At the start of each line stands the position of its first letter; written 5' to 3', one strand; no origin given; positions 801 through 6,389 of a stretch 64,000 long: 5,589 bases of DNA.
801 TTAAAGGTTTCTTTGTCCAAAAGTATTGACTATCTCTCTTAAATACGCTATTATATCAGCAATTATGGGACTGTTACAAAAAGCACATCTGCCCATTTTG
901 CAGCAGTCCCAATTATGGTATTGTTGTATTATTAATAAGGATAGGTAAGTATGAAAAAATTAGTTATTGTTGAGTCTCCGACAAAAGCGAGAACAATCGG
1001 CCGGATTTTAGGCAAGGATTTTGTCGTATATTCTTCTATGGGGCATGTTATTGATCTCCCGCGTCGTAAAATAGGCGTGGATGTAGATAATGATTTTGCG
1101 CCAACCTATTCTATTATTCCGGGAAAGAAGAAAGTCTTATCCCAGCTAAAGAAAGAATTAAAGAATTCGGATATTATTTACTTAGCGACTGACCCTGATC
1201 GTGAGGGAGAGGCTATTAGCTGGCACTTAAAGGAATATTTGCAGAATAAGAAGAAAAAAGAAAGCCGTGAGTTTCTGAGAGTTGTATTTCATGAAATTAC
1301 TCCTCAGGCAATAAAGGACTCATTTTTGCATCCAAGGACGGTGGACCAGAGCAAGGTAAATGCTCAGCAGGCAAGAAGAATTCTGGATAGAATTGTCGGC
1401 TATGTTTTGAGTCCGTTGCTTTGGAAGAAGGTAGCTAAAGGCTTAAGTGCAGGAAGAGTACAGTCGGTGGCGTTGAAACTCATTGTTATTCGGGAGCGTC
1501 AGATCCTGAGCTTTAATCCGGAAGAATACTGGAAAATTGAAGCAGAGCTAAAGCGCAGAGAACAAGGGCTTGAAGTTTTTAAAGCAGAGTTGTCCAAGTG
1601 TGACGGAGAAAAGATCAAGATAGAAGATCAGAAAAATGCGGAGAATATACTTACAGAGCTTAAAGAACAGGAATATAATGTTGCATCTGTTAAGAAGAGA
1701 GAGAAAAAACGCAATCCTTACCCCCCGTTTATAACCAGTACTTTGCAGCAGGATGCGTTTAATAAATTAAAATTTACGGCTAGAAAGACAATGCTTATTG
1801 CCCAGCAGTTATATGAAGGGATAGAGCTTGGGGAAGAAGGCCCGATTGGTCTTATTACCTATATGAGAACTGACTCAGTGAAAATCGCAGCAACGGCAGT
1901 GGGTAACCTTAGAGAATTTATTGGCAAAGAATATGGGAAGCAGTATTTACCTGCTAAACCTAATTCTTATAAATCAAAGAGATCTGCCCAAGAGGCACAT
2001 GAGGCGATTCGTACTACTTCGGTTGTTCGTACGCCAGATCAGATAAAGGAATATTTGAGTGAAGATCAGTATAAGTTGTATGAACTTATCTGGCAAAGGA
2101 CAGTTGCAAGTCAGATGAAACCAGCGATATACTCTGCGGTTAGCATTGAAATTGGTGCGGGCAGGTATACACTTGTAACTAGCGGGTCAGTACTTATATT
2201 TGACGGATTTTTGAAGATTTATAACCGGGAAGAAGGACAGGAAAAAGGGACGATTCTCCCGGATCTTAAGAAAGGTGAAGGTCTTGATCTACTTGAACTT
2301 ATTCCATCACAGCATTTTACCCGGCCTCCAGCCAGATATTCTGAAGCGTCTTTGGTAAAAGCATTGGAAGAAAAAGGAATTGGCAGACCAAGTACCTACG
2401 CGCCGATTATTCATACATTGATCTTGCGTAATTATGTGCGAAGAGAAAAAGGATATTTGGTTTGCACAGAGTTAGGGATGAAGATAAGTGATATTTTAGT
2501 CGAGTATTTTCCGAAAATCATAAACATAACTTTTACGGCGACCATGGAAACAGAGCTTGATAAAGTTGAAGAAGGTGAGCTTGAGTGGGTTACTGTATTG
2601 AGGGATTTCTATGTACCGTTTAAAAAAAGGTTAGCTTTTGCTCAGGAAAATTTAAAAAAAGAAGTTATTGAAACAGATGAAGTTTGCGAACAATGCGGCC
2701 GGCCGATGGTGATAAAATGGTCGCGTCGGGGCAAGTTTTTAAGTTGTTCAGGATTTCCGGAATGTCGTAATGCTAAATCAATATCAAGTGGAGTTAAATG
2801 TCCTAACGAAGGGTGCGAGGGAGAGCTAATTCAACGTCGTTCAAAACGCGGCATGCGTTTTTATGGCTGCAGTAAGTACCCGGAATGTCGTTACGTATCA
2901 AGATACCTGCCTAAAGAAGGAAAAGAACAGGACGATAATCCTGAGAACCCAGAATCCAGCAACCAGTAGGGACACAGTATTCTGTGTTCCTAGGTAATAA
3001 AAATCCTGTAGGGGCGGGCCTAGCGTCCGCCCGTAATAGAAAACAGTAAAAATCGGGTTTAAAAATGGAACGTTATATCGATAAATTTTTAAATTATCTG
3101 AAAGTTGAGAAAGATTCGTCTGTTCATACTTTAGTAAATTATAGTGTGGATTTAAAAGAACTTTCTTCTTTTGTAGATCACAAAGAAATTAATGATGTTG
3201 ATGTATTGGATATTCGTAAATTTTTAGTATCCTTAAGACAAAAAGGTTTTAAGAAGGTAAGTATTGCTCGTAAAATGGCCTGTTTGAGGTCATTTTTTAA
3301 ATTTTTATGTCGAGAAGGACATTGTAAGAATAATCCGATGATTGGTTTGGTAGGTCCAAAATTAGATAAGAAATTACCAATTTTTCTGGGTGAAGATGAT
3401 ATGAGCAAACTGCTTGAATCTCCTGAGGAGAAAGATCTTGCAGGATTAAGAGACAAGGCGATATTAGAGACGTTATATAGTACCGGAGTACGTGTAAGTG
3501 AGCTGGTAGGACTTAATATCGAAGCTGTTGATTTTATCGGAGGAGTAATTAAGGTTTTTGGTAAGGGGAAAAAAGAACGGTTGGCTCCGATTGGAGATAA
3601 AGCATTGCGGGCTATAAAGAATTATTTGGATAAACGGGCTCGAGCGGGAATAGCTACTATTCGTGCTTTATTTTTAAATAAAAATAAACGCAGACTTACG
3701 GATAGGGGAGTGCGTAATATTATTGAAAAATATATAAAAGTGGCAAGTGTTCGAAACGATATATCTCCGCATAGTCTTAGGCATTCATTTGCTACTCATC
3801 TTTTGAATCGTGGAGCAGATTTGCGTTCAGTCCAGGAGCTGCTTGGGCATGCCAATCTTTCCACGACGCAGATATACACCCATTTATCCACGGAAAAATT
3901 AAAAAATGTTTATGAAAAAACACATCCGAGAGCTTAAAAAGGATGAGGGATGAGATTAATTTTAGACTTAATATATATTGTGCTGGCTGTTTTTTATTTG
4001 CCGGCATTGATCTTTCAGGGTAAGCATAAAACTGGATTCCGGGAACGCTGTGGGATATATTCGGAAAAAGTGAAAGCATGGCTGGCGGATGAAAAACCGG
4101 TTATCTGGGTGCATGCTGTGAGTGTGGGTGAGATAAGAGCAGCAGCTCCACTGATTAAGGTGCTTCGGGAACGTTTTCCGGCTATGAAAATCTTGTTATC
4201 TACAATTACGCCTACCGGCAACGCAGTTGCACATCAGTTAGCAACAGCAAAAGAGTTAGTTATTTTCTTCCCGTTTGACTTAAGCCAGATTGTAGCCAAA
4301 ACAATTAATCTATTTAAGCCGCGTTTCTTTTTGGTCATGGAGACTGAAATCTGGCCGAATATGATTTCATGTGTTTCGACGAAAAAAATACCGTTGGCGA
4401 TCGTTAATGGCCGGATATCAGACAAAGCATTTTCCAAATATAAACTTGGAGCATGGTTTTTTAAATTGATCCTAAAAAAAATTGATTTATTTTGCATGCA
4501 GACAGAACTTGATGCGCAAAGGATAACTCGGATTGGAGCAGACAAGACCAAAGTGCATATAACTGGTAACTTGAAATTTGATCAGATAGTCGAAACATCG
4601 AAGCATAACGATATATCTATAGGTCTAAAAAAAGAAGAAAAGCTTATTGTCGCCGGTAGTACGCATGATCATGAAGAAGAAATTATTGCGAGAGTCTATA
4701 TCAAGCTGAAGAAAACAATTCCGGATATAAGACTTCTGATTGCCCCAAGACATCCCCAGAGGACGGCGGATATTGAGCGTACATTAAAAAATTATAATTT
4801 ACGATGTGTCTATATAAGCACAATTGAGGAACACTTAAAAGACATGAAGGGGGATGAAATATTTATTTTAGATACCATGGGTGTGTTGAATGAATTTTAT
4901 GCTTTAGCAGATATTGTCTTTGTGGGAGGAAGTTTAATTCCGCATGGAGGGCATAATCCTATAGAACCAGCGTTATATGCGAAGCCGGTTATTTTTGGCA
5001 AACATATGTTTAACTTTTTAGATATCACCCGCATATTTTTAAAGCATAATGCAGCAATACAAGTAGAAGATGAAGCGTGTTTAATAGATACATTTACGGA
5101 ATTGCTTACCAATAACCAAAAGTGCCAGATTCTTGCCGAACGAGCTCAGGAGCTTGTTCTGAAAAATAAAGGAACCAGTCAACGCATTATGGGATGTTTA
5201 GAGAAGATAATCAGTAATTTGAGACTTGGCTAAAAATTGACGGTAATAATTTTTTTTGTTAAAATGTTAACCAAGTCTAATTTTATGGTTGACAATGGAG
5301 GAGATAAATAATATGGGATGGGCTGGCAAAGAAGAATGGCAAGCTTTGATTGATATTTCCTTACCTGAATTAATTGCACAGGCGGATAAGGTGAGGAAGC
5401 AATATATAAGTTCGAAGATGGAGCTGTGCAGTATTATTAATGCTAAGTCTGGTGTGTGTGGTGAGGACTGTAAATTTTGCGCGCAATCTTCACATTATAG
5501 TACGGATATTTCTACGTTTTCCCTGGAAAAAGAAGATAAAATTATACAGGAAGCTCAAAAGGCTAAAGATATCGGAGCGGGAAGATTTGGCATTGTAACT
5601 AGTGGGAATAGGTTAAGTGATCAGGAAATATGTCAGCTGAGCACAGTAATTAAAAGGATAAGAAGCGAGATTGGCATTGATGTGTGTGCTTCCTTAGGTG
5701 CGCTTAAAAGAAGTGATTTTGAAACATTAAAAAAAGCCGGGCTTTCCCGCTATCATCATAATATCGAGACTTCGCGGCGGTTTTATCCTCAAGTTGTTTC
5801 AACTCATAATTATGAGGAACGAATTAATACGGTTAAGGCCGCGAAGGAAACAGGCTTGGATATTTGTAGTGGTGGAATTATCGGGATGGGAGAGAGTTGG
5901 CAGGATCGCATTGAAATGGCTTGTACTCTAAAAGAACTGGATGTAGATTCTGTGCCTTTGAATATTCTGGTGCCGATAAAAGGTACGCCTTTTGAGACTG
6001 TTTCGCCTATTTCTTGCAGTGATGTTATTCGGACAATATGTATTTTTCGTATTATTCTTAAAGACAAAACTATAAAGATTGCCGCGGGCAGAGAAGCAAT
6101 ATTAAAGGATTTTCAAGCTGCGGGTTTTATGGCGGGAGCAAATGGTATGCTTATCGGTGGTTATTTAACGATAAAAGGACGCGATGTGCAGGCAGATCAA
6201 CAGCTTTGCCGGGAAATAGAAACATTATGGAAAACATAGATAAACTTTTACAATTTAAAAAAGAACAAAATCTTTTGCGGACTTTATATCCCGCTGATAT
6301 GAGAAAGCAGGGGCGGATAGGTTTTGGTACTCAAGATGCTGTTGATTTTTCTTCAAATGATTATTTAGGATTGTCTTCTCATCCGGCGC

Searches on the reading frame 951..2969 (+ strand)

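Call 29: search_protein_families(library=pfam, proteins=[window:951-2969:+], max_evalue=0.0001)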
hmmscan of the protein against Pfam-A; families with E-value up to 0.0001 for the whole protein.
window:951-2969:+ (672 aa): 3 families
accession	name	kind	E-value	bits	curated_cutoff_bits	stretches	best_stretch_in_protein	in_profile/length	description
PF01131.25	Topoisom_bac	-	3.7e-127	425.2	35.1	1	131-550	2-410/411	DNA topoisomerase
PF01396.24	Zn_ribbon_Top1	-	2.6e-25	88.3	32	2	577-611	2-36/39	Topoisomerase DNA binding C4 zinc finger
PF01751.28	Toprim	-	4.6e-23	81.6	23.1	1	3-116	1-96/96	Toprim domain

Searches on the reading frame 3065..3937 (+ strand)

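Call 29: search_protein_families(library=pfam, proteins=[window:3065-3937:+], max_evalue=0.0001)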
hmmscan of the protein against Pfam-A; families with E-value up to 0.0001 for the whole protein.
window:3065-3937:+ (290 aa): 4 families
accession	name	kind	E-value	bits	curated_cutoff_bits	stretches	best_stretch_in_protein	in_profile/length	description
PF00589.27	Phage_integrase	-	3.1e-49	167.5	27.1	1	108-276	3-170/172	Phage integrase family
PF02899.23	Phage_int_SAM_1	-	1.9e-22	79.8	22.3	1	5-85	1-83/83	Phage integrase, N-terminal SAM-like domain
PF13495.12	Phage_int_SAM_4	-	3e-06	28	27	1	6-82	3-79/85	Phage integrase, N-terminal SAM-like domain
PF13102.12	Phage_int_SAM_5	-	2.4e-05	25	22.3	0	5-91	6-92/98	Phage integrase SAM-like domain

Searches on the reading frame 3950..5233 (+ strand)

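Call 29: search_protein_families(library=pfam, proteins=[window:3950-5233:+], max_evalue=0.0001)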
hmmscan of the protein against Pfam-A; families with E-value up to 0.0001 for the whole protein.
window:3950-5233:+ (427 aa): 1 family
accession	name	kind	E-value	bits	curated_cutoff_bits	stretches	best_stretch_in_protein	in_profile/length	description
PF04413.22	Glycos_transf_N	-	1.6e-61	207.4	23.9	1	29-212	2-179/179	3-Deoxy-D-manno-octulosonic-acid transferase (kdotransferase)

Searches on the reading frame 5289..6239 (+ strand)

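Call 29: search_protein_families(library=pfam, proteins=[window:5289-6239:+], max_evalue=0.0001)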
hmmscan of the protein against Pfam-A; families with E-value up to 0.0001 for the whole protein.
window:5289-6239:+ (316 aa): 2 families
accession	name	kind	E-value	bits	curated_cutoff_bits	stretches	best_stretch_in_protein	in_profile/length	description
PF06968.18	BATS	-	2e-21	76.4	22.2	1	223-309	1-84/88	Biotin and Thiamin Synthesis associated domain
PF04055.27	Radical_SAM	-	7.9e-21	75.4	29.5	1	55-211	5-163/166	Radical SAM superfamily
